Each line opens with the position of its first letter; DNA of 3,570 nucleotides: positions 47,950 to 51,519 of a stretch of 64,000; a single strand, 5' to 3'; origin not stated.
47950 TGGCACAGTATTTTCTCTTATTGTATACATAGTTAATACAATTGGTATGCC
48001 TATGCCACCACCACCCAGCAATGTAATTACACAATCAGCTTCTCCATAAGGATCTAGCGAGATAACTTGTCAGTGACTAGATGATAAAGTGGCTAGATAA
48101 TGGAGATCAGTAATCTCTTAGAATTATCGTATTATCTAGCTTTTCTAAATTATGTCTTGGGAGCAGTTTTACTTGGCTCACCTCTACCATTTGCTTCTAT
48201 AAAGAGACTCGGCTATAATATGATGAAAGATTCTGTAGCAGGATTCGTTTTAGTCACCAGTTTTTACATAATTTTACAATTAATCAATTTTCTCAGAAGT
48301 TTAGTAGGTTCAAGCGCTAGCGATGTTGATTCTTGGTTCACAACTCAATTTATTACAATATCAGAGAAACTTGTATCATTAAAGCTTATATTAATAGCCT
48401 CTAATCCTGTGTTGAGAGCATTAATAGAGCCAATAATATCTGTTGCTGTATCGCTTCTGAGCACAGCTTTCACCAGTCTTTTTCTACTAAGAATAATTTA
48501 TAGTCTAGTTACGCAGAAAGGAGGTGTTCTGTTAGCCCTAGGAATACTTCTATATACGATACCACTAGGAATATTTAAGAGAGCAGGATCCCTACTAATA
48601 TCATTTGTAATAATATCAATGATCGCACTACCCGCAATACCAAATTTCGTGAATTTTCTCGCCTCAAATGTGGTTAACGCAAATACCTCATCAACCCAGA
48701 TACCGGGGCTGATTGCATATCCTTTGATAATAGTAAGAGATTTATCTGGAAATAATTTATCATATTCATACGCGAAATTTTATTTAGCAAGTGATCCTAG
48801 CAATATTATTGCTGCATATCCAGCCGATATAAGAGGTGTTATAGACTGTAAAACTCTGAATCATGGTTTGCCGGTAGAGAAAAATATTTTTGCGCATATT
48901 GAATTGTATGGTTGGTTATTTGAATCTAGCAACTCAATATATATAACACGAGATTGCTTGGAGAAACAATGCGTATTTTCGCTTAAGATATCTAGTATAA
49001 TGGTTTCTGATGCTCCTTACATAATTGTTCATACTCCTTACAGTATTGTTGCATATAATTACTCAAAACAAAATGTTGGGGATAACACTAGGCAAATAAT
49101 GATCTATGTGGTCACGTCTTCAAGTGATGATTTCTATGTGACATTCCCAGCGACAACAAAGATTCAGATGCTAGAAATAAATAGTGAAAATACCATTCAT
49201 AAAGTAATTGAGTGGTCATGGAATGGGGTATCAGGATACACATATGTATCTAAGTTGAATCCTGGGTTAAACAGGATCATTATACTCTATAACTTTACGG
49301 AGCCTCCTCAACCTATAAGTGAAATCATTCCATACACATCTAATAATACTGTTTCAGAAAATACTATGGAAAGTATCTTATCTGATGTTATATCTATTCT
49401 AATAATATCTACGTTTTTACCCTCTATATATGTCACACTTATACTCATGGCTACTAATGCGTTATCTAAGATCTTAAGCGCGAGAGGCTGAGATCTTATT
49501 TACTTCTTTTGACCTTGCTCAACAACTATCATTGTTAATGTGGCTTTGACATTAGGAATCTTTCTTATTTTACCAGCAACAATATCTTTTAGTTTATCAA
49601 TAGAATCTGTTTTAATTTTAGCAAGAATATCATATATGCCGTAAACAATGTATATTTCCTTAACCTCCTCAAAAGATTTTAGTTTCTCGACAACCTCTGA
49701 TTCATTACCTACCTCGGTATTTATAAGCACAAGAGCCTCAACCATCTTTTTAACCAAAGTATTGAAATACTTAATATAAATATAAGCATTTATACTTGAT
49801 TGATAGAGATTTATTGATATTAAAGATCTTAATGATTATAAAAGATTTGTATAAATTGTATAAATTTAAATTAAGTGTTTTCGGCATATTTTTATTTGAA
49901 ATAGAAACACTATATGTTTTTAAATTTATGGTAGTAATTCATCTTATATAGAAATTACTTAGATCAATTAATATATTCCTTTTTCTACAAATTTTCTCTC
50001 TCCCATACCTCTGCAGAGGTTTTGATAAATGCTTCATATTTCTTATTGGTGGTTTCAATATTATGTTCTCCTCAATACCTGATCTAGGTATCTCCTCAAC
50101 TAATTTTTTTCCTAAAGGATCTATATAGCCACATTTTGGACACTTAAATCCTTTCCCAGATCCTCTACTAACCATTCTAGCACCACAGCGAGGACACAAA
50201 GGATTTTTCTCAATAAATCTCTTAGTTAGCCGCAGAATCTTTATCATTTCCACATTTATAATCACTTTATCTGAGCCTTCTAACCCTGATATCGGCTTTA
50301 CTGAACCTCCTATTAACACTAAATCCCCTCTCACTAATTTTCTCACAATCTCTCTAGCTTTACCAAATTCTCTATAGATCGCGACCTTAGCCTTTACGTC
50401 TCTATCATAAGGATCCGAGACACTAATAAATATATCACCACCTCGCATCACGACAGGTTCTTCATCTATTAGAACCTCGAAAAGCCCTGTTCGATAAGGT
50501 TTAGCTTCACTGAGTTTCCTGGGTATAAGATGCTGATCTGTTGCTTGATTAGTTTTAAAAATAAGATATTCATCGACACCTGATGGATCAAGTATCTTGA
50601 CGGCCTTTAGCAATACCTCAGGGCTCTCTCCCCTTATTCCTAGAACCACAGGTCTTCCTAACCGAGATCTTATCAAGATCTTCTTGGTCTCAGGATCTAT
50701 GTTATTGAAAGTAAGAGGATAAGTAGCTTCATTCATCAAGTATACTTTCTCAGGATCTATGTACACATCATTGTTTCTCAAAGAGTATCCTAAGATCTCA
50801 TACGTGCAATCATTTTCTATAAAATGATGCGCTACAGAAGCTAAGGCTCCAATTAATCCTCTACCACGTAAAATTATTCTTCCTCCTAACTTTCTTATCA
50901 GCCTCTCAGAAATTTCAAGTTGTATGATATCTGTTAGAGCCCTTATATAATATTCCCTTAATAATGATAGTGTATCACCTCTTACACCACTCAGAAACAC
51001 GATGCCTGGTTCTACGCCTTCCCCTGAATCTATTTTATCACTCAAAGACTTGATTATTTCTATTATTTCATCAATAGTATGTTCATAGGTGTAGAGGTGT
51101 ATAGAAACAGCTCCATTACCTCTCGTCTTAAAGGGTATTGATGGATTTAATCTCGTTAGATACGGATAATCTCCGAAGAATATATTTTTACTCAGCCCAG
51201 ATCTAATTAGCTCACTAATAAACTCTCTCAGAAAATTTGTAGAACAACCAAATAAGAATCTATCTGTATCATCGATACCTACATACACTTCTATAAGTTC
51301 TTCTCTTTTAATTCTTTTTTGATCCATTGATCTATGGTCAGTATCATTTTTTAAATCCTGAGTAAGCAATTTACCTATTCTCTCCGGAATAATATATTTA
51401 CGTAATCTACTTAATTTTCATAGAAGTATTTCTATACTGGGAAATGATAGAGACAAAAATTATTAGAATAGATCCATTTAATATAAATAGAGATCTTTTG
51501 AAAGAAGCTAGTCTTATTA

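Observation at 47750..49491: Small 2-TM protein duplicated as the N-terminus of an adjacent 463-aa membrane protein: possible pilin/platform (Ced- or VirB2/VirB6-like) pair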

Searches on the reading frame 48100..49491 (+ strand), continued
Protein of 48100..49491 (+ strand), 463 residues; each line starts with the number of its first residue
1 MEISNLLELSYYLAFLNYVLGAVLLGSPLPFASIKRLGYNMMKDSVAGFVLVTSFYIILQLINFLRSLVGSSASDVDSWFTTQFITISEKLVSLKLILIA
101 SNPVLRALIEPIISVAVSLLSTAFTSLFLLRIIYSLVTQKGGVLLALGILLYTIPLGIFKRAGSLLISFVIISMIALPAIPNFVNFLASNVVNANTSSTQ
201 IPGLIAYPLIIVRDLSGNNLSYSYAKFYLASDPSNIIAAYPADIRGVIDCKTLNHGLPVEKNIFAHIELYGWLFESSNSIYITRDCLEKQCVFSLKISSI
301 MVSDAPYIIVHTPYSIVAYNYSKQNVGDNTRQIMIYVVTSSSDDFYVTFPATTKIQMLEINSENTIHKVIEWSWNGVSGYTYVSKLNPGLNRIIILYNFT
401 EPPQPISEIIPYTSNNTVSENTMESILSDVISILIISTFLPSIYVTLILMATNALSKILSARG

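Call 64: list_cluster_members(proteins=[P0070, P0086, P0092, P0095, P0119, P0120, P0127, P0131, P0137, P0138])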
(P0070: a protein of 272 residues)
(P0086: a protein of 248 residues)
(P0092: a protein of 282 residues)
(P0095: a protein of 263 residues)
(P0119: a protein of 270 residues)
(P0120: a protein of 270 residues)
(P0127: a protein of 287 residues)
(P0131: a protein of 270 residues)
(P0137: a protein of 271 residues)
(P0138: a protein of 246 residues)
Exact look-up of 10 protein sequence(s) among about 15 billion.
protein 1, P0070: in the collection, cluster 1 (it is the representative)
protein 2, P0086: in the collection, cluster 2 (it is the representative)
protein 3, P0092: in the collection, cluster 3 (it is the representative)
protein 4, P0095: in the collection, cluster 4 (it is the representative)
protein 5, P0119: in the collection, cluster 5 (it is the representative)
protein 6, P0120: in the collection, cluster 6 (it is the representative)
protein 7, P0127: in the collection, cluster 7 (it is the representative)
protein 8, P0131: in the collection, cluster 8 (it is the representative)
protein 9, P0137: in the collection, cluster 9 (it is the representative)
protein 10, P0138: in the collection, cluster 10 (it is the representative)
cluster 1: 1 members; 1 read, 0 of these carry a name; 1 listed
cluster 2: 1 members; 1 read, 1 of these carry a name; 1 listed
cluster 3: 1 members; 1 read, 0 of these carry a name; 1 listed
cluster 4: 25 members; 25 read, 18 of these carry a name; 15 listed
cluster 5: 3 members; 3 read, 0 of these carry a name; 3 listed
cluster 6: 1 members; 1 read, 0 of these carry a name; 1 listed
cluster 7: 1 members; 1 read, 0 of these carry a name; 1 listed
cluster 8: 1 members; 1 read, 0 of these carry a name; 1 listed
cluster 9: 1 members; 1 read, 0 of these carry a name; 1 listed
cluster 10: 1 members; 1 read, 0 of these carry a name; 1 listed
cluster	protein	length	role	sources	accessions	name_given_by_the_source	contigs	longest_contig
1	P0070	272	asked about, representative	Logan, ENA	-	-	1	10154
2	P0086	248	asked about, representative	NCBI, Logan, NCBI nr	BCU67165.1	hypothetical protein HS7_06020 [Sulfolobales archaeon HS-7]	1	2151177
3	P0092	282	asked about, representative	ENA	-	-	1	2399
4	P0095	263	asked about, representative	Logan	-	-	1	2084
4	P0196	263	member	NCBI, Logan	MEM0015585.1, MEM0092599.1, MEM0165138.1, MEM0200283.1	MAG: DNA import protein CedA [Saccharolobus sp.]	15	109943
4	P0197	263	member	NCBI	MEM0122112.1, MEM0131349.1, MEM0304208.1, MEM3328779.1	MAG: DNA import protein CedA [Saccharolobus sp.]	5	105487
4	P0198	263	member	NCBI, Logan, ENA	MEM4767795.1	MAG: DNA import protein CedA [Saccharolobus sp.]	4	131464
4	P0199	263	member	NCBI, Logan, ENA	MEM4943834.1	MAG: DNA import protein CedA [Saccharolobus sp.]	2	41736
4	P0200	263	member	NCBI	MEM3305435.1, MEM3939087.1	MAG: DNA import protein CedA [Saccharolobus sp.]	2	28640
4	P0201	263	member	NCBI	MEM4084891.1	MAG: DNA import protein CedA [Saccharolobus sp.]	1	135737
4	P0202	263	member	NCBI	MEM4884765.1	MAG: DNA import protein CedA [Saccharolobus sp.]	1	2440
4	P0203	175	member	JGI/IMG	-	hypothetical protein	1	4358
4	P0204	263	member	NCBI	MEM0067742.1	MAG: DNA import protein CedA [Saccharolobus sp.]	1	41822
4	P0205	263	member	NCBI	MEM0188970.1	MAG: DNA import protein CedA [Saccharolobus sp.]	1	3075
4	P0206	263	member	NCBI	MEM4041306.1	MAG: DNA import protein CedA [Saccharolobus sp.]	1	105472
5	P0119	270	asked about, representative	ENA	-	-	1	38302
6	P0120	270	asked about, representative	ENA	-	-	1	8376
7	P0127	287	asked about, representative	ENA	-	-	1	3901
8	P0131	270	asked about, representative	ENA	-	-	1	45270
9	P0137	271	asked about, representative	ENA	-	-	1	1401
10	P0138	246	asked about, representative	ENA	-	-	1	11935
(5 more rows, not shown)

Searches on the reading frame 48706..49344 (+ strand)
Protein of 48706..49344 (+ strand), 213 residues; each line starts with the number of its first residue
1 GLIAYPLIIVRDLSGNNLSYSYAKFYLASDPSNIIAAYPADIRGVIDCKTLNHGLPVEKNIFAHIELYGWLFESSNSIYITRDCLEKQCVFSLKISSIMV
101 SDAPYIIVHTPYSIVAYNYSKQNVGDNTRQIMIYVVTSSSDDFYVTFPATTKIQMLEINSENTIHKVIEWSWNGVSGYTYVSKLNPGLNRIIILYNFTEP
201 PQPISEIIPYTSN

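Call 50: predict_structure(alignment_id=A4)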
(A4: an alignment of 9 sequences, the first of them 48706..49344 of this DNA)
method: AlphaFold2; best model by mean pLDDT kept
length: 213 residues; sequences in the alignment: 9
mean_pLDDT: 94.9   pTM: 0.88
mean pLDDT of the five models: 94.9, 94.7, 93.7, 90.8, 89.9
residues with pLDDT >= 90: 196; 70-90: 16; 50-70: 1; < 50: 0
segments of 3 or more residues with pLDDT < 50: none
pLDDT, mean of each block of 10 residues (from residue 1): 93 96 94 95 96 93 95 93 93 96 97 97 94 98 97 96 93 96 97 96 94 73
secondary structure, 60 per line:
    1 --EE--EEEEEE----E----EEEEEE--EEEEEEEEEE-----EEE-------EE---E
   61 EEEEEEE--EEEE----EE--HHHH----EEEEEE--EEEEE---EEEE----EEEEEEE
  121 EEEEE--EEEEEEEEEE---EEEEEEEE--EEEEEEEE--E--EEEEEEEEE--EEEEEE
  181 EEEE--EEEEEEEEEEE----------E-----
elements in order: E7-12 E22-27 E30-39 E45-47 E60-67 E70-73 H82-85 E90-95 E98-102 E106-109 E114-125 E128-137 E141-148 E151-158 E164-172 E175-184 E187-197

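Call 53: fold_search(model_id=the predicted structure, library=pdb)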
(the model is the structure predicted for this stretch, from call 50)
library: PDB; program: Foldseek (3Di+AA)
matches with E <= 10: 1032; with E <= 0.001: 2
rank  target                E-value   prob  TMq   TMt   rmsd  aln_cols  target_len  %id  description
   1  3rkp_A                5.5e-04  1.00  0.34  0.23  12.6       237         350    9  Crystal structure of BcpA*(D312A), the major pilin subunit of Bacillus cereus (released 2012-05-30)
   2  3kpt_A                8.7e-04  1.00  0.34  0.23  12.9       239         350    8  Crystal structure of BcpA, the major pilin subunit of Bacillus cereus (released 2009-11-24)
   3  3rkp_B                1.0e-03  1.00  0.36  0.24  12.4       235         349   10  Crystal structure of BcpA*(D312A), the major pilin subunit of Bacillus cereus (released 2012-05-30)
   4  3kpt_B                1.5e-03  1.00  0.35  0.23  13.3       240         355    8  Crystal structure of BcpA, the major pilin subunit of Bacillus cereus (released 2009-11-24)
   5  6fb3_A                1.7e-03  0.95  0.28  0.04  19.0       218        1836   11  Teneurin 2 Partial Extracellular Domain (released 2018-03-28)
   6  6db7_H                2.0e-03  0.33  0.16  0.15  19.8       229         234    8  Crystal structure of anti-HIV-1 V3 Fab 1334 in complex with a HIV-1 gp120 V3 peptide from MN strain (released 2018-07-11)
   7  5w1n_D                2.2e-03  0.16  0.13  0.13  19.0       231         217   13  Crystal structure of the human astrovirus 2 Oxford serotype capsid protein spike at 1.35-A resolution (released 2017-11-08)
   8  5kou_D                2.8e-03  0.18  0.13  0.13  18.2       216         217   14  Crystal structure of the human astrovirus 2 capsid protein spike domain at 1.87-A resolution (released 2016-11-09)
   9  5kou_C                3.3e-03  0.15  0.13  0.13  18.9       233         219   14  Crystal structure of the human astrovirus 2 capsid protein spike domain at 1.87-A resolution (released 2016-11-09)
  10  5kou_B                3.3e-03  0.15  0.13  0.13  19.8       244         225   13  Crystal structure of the human astrovirus 2 capsid protein spike domain at 1.87-A resolution (released 2016-11-09)
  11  5kov_B                4.7e-03  0.13  0.13  0.12  19.2       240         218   13  Crystal structure of the human astrovirus 2 capsid protein spike in complex with a single chain variable fragment of a (released 2016-11-09)
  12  7rk2_A                5.0e-03  0.14  0.13  0.13  20.6       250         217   11  Crystal structure of the human astrovirus serotype 8 capsid spike in complex with scFv 2D9, an astrovirus-neutralizing (released 2021-10-13)
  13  5w1n_A                6.1e-03  0.13  0.13  0.13  19.3       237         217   14  Crystal structure of the human astrovirus 2 Oxford serotype capsid protein spike at 1.35-A resolution (released 2017-11-08)
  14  7ram_D                6.4e-03  0.60  0.20  0.15  19.5       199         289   13  Cryo-EM Structure of the HCMV gHgLgO Trimer Derived from AD169 and TR strains in complex with PDGFRalpha (released 2022-06-08)
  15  9wyg                  6.7e-03  0.16  0.13  0.13  19.2       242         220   12  Crystal structure of HAstV8 spike (released 2026-02-11)
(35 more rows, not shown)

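Call 59: fold_search(model_id=the predicted structure, library=viral)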
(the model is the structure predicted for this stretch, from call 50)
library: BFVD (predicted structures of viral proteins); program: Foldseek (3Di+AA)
matches with E <= 10: 811; with E <= 0.001: 0
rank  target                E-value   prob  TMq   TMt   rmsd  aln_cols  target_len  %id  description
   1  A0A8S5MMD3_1          2.7e-03  0.96  0.30  0.07  21.3       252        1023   12  Baseplate J like protein [Siphoviridae sp. ctxc31]
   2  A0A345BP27            4.1e-03  0.93  0.25  0.07  15.8       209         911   12  Uncharacterized protein [crAssphage sp. isolate ctcc615]
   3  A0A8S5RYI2            8.0e-03  0.47  0.24  0.09  22.2       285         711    9  Tail collar fiber protein [Myoviridae sp. ctNQV2]
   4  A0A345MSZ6            8.9e-03  0.66  0.24  0.12  16.7       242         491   10  Uncharacterized protein [crAssphage sp. isolate ctbg_1]
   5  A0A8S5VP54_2          9.4e-03  0.99  0.34  0.07  10.4       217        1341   10  (no name in the UniProt tables at hand)
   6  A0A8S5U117            9.8e-03  0.20  0.13  0.10  18.3       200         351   11  Uncharacterized protein [Siphoviridae sp. ctub511]
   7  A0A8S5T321            1.0e-02  1.00  0.27  0.42   6.0       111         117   12  Oxidoreductase [Podoviridae sp. ctpVv1]
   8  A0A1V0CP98            1.1e-02  0.99  0.26  0.35   7.7       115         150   11  (no name in the UniProt tables at hand)
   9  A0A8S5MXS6            1.3e-02  0.93  0.32  0.14  15.8       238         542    9  Tail collar fiber protein [Myoviridae sp. ctRRy11]
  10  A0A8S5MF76            1.3e-02  0.28  0.21  0.07  19.6       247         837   11  Tail protein [Siphoviridae sp. ctYh54]
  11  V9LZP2                1.4e-02  0.92  0.31  0.09  13.7       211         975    9  Uncharacterized protein [Vibrio phage VP4B]
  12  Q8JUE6                1.6e-02  0.11  0.13  0.09  18.5       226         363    8  Capsid protein (Fragment) [Human astrovirus-4]
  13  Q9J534                1.6e-02  0.18  0.15  0.15  18.2       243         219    9  ORF FPV199 V-type Ig domain [Fowlpox virus (strain NVSL)]
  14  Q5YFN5                1.7e-02  0.23  0.17  0.12  16.0       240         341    9  Ig-like domain-containing protein [Singapore grouper iridovirus]
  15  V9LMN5                2.1e-02  0.21  0.16  0.11  16.8       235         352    8  Membrane glycoprotein UL119 [Human cytomegalovirus]
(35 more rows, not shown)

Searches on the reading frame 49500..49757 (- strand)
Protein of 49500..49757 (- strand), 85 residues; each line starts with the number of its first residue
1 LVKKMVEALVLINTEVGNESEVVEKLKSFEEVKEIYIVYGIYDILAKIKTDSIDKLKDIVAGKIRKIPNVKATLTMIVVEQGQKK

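Call 3: search_protein_families(library=pfam, proteins=[window:49500-49757:-], max_evalue=0.1)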
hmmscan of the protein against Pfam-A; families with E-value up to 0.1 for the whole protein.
window:49500-49757:- (85 aa): 2 families
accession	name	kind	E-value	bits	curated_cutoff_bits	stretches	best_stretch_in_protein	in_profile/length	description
PF01037.27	AsnC_trans_reg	-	1.7e-15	57.1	25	1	10-81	1-73/73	Lrp/AsnC ligand binding domain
PF22482.2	AsnC_trans_reg_3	-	2.7e-05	24.7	24.4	1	21-78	26-82/95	PF0864 C-terminal dimeric alpha+beta barrel domain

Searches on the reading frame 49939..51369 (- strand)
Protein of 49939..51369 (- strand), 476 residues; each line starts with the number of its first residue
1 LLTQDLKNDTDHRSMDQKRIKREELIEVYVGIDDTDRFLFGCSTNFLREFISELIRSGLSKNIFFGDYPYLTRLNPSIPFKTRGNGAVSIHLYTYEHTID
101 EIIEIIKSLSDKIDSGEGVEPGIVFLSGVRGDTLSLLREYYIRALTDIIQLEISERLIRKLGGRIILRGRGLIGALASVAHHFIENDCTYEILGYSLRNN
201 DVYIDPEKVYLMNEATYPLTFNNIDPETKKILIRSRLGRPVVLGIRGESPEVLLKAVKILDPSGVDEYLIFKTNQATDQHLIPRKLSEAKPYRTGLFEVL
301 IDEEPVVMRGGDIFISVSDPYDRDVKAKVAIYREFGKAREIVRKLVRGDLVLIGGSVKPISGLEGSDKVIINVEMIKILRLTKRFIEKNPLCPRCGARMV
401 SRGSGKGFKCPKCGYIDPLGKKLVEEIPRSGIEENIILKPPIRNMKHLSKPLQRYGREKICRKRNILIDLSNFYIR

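Call 3: search_protein_families(library=pfam, proteins=[window:49939-51369:-], max_evalue=0.1)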
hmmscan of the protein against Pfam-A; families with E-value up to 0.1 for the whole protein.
window:49939-51369:- (476 aa): 8 families
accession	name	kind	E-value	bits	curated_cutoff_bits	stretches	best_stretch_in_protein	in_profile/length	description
PF08489.16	TiaS_FLD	-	5.6e-28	97.8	21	1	169-280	1-116/116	TiaS FLD domain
PF22641.2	TiaS_TCKD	-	1.9e-15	57.6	27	1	29-163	1-149/156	TiaS TCKD domain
PF23783.1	Zn_ribbon_TiaS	-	5.1e-13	49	27.3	1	389-429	1-39/41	TiaS C-terminal zinc ribbon domain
PF23903.1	Phage_zn_bind_2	-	0.0012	19.1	27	1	381-400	23-42/44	Phage zinc binding domain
PF09297.16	Zn_ribbon_NUD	-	0.0055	16.8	24.8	1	389-415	3-29/32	NADH pyrophosphatase zinc ribbon domain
PF02150.21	Zn_ribbon_RPB9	-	0.021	15.1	25.2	1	392-419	4-33/36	RNA polymerases M/15 Kd subunit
PF07282.18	Cas12f1-like_TNB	-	0.038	14.6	26.3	1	392-416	31-49/60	Cas12f1-like, TNB domain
PF07754.17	HVO_2753_ZBP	-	0.092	13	33.2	0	392-414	1-23/46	Small zinc finger protein HVO_2753-like, Zn-binding pocket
